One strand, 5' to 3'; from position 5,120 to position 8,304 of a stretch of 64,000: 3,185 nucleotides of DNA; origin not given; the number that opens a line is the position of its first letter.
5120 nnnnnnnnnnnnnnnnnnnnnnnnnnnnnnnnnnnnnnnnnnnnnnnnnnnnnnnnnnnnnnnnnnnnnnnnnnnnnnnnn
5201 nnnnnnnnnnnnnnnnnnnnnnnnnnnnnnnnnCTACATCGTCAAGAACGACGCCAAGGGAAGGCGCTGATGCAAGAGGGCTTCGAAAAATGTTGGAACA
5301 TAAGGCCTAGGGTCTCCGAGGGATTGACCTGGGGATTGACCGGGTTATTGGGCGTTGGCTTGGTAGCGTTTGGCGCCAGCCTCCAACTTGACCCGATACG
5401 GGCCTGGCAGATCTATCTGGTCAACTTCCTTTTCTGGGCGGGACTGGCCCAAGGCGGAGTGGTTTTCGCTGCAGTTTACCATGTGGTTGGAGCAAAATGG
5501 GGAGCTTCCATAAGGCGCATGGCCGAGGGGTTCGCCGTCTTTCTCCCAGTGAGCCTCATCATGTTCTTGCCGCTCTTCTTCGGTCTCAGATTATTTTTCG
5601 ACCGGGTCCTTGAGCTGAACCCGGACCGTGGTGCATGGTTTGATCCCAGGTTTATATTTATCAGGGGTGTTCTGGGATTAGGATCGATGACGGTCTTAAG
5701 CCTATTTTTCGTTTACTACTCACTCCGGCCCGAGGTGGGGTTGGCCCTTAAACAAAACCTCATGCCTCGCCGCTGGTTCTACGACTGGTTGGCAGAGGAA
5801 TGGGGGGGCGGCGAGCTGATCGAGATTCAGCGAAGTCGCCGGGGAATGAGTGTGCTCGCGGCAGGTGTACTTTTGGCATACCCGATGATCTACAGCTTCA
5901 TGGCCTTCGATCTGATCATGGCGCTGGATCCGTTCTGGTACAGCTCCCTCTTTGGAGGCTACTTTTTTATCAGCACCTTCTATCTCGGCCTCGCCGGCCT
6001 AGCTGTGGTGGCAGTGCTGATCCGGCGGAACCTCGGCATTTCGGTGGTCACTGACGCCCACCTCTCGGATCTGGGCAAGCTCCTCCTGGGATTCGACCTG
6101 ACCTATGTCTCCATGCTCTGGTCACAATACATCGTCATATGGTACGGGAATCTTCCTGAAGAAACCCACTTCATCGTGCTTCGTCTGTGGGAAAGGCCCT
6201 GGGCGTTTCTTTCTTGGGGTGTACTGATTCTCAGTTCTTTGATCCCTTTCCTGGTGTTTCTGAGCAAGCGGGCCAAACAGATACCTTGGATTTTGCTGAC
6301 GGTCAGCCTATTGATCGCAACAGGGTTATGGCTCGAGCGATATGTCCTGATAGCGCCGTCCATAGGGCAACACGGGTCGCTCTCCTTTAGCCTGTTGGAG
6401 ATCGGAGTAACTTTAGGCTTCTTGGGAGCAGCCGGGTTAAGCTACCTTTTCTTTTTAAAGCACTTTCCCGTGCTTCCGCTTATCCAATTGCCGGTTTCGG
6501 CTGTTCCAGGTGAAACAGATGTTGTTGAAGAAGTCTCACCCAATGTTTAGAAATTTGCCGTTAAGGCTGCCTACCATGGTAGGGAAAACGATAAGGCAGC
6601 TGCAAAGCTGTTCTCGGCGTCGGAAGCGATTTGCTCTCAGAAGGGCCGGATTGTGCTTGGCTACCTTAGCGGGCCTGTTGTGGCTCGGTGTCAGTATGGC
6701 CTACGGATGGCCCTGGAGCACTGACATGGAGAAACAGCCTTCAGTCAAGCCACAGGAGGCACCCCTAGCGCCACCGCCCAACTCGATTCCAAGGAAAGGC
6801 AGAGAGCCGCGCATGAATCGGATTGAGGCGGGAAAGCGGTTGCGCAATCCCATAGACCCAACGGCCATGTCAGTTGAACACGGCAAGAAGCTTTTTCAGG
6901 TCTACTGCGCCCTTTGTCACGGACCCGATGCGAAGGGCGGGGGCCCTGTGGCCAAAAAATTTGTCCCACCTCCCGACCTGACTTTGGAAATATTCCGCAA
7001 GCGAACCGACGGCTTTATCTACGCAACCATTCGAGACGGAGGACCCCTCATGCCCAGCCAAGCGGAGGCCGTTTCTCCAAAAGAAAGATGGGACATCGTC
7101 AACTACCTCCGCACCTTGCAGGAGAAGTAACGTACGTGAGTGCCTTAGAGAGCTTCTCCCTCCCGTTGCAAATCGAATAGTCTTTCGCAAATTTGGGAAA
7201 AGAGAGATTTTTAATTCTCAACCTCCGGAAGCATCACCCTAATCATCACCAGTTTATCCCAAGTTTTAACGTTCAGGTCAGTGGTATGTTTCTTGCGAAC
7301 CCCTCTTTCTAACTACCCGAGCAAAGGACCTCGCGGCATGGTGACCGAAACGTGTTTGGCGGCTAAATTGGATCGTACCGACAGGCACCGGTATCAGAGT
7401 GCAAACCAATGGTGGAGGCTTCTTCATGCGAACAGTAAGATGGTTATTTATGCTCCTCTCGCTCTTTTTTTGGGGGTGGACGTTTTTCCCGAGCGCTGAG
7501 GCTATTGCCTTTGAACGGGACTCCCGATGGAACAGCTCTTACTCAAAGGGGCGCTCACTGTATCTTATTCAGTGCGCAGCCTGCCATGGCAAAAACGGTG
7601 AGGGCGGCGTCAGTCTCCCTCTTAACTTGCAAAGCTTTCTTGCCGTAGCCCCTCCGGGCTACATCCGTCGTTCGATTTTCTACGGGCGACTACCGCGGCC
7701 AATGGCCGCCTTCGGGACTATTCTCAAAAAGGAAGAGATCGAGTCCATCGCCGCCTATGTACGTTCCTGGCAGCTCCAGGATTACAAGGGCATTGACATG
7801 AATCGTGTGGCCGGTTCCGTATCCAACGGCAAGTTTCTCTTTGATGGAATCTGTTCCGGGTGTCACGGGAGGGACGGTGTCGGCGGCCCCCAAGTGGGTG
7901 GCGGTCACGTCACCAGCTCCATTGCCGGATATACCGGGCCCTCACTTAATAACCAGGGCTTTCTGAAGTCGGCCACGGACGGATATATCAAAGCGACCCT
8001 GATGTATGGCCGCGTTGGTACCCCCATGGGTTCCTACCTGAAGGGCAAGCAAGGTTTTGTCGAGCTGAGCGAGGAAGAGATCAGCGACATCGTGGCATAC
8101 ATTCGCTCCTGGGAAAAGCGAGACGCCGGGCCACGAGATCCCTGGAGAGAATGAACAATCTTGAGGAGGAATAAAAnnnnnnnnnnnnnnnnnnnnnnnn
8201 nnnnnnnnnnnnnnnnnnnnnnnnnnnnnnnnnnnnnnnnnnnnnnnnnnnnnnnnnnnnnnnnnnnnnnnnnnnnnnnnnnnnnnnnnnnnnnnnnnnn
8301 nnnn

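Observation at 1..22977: Contiguous 23-kb respiratory super-cluster: ACIII + Nap-like + Rrf2 + NXR-like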

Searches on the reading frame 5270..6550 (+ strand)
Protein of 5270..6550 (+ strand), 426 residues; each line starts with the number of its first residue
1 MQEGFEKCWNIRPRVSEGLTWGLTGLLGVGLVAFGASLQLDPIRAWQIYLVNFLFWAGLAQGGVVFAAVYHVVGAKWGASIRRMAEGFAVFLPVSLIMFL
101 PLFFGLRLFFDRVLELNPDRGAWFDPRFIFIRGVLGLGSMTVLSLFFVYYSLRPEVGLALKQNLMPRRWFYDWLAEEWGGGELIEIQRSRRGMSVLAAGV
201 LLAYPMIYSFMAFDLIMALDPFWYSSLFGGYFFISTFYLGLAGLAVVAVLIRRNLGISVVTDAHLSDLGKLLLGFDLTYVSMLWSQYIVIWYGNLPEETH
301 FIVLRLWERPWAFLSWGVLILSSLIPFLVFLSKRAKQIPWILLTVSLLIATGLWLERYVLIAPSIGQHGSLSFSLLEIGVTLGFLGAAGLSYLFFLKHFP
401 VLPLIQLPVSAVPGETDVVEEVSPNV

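Call 3: search_protein_families(library=pfam, proteins=[window:5270-6550:+])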
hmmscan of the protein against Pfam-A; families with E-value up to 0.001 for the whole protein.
window:5270-6550:+ (426 aa): 1 family
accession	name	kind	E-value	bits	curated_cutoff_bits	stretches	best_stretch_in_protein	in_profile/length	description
PF03916.19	NrfD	-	0.00024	21.3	25.8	0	45-365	10-309/313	Polysulphide reductase, NrfD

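Call 5: search_protein_families(library=ncbifam, proteins=[window:5270-6550:+], max_evalue=0.00001)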
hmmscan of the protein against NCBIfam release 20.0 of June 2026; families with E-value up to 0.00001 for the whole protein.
window:5270-6550:+ (426 aa): 1 family
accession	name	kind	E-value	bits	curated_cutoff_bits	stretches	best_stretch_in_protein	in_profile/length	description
NF008133.1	PRK10881.1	equivalog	6.3e-06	25.9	450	1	195-403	172-375/377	Ni/Fe-hydrogenase cytochrome b subunit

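Call 21: search_solved_structures(query=window:5270-6550:+, max_evalue=0.001)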
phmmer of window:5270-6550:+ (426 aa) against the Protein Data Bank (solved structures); distinct sequences matched with E-value up to 0.001: 8.
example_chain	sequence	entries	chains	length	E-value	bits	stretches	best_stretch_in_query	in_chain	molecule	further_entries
6f0k_F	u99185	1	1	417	1.6e-35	126.7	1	20-398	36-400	ActF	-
8k9e_F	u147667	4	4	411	1.2e-24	90.8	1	22-404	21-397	Quinol:cytochrome c oxidoreductase quinone-binding subunit 2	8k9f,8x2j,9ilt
6btm_F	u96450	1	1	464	9.4e-24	87.9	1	44-387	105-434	Alternative Complex III subunit F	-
6f0k_C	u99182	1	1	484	2.8e-23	86.3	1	45-407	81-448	Polysulphide reductase NrfD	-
6lod_C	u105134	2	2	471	3.9e-20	75.9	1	25-403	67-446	Polysulphide reductase NrfD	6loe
6lod_F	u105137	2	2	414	3.7e-16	62.9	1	28-346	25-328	Uncharacterized protein ActF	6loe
6btm_C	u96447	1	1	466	4.2e-16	62.7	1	19-406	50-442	Alternative Complex III subunit C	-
8k9e_C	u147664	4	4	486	7.4e-15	58.6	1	45-406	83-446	Polysulphide reductase NrfD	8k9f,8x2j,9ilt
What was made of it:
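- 5270..6550 (+): actF (second NrfD-like membrane subunit). Best PDB match is 6F0K_F ActF, 126.7 bits (call 21).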

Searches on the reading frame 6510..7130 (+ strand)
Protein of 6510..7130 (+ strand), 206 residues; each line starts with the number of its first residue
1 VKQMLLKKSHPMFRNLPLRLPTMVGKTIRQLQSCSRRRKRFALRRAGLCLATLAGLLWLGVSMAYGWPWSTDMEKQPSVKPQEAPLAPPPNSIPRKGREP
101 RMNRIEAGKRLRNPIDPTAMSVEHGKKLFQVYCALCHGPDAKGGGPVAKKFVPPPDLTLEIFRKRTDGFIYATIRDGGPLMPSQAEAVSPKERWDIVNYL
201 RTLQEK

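Call 3: search_protein_families(library=pfam, proteins=[window:6510-7130:+])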
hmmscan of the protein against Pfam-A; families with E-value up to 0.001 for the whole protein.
window:6510-7130:+ (206 aa): 2 families
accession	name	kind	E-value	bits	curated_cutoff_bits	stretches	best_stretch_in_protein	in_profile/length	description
PF13442.11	Cytochrome_CBB3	-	8.6e-12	45.7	27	1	122-200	3-68/68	Cytochrome C oxidase, cbb3-type, subunit III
PF00034.26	Cytochrom_C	-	1.2e-09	39.8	21.3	1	122-203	1-89/90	Cytochrome c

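Call 5: search_protein_families(library=ncbifam, proteins=[window:6510-7130:+], max_evalue=0.00001)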
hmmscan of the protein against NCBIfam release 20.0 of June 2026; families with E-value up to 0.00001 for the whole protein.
window:6510-7130:+ (206 aa): 4 families
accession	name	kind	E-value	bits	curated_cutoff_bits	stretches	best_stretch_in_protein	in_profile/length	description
NF011054.0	PRK14486.1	equivalog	3e-10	40.1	447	1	104-205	197-292/294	putative bifunctional cbb3-type cytochrome c oxidase subunit II/cytochrome c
NF050122.1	bc1_QcrC_actin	exception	1.7e-07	30.8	200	1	119-205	133-213/253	cytochrome bc1 complex diheme cytochrome c subunit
TIGR04494.1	c550_PedF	equivalog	4.1e-07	30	122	1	103-205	31-132/133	cytochrome c-550 PedF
NF033864.1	cytochrome579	equivalog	7.8e-07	29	280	1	103-203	30-139/179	cytochrome 579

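Call 22: search_solved_structures(query=window:6510-7130:+, max_evalue=0.001)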
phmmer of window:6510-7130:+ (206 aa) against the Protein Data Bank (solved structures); distinct sequences matched with E-value up to 0.001: 20.
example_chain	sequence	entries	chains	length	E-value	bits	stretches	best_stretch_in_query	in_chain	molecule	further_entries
6h5l_B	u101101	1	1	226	2.1e-14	56.9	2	63-203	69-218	Conserved hypothetical cytochrome protein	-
7o9u_A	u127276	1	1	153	4.3e-13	52.6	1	101-202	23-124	Cytochrome c552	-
9vr0_A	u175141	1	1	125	5.2e-13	52.3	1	110-202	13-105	Cytochrome c552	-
6f0k_E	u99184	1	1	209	4.1e-11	46.1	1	82-205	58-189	Quinol:cytochrome c oxidoreductase monoheme cytochrome subunit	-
8snh_G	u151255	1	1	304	1.5e-08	37.8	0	116-155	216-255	Cbb3-type cytochrome c oxidase subunit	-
6btm_E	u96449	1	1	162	5.4e-08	35.9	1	109-204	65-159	Alternative Complex III subunit E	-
6lod_E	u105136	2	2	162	1.6e-07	34.4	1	114-205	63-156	Cytochrome c domain-containing protein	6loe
8smr_G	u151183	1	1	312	8.3e-07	32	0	120-186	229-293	Cbb3-type cytochrome c oxidase subunit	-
7rh5_O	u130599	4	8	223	1.1e-05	28.4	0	122-203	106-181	Cytochrome bc1 complex cytochrome c subunit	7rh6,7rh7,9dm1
8ovc_O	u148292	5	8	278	1.3e-05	28.2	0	122-203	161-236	Cytochrome bc1 complex cytochrome c subunit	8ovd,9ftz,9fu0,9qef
3mk7_C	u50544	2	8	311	1.5e-05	27.9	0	117-144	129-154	Cytochrome c oxidase, cbb3-type, subunit P | Cbb3-type cytochrome c oxidase subunit CcoP1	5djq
6hwh_M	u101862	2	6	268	1.9e-05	27.6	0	121-203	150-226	Cytochrome bc1 complex cytochrome c subunit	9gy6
9wcx_U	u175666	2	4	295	3.3e-05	26.8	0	121-204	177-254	Cytochrome bc1 complex cytochrome c subunit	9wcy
6adq_C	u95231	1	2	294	4.9e-05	26.3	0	121-203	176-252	Cytochrome bc1 complex cytochrome c subunit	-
7q21_C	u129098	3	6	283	8.3e-05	25.5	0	118-205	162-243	Cytochrome bc1 complex cytochrome c subunit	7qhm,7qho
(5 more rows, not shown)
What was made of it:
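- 6510..7130 (+): actE (monohaem cytochrome c; the true start is probably near 6636). Matches 6F0K_E, 6BTM_E and 6LOD_E (call 22).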

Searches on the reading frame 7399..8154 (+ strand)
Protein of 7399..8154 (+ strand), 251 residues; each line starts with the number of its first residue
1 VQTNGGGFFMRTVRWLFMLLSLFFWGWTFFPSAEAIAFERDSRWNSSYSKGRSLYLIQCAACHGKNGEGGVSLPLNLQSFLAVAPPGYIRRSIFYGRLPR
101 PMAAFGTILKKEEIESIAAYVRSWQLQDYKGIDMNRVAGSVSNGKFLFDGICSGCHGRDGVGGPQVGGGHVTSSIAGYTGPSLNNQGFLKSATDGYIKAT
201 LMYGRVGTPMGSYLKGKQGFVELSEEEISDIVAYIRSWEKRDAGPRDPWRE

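Call 3: search_protein_families(library=pfam, proteins=[window:7399-8154:+])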
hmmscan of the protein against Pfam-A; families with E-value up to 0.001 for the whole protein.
window:7399-8154:+ (251 aa): 2 families
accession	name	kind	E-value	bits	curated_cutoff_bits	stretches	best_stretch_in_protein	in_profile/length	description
PF13442.11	Cytochrome_CBB3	-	1.3e-19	70.7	27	2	49-121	4-68/68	Cytochrome C oxidase, cbb3-type, subunit III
PF00034.26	Cytochrom_C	-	2.1e-17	64.7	21.3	2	142-237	2-88/90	Cytochrome c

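Call 5: search_protein_families(library=ncbifam, proteins=[window:7399-8154:+], max_evalue=0.00001)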
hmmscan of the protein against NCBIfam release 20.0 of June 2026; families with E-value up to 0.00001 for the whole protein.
window:7399-8154:+ (251 aa): 7 families
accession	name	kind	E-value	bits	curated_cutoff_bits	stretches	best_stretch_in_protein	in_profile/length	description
TIGR00782.1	ccoP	equivalog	3.7e-16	59.3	179.95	1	47-181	106-243/285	cytochrome-c oxidase, cbb3-type subunit III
NF011054.0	PRK14486.1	equivalog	1.1e-15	58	447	1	48-125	215-291/294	putative bifunctional cbb3-type cytochrome c oxidase subunit II/cytochrome c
NF050122.1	bc1_QcrC_actin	exception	5.7e-13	48.7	200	1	14-168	7-163/253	cytochrome bc1 complex diheme cytochrome c subunit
TIGR03872.1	cytochrome_MoxG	equivalog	8.1e-12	45.4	147.8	0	47-129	43-126/133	cytochrome c(L), periplasmic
NF045930.1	Cytc6PetJCyano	equivalog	4.8e-09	36.1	135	0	47-122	27-103/110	cytochrome c6 PetJ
NF045773.1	cytochro_C550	exception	6.1e-07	29.4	125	0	45-122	46-117/118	cytochrome c550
NF045774.1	cytochro_C551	exception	1.7e-06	27.9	118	0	45-97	36-86/110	cytochrome c551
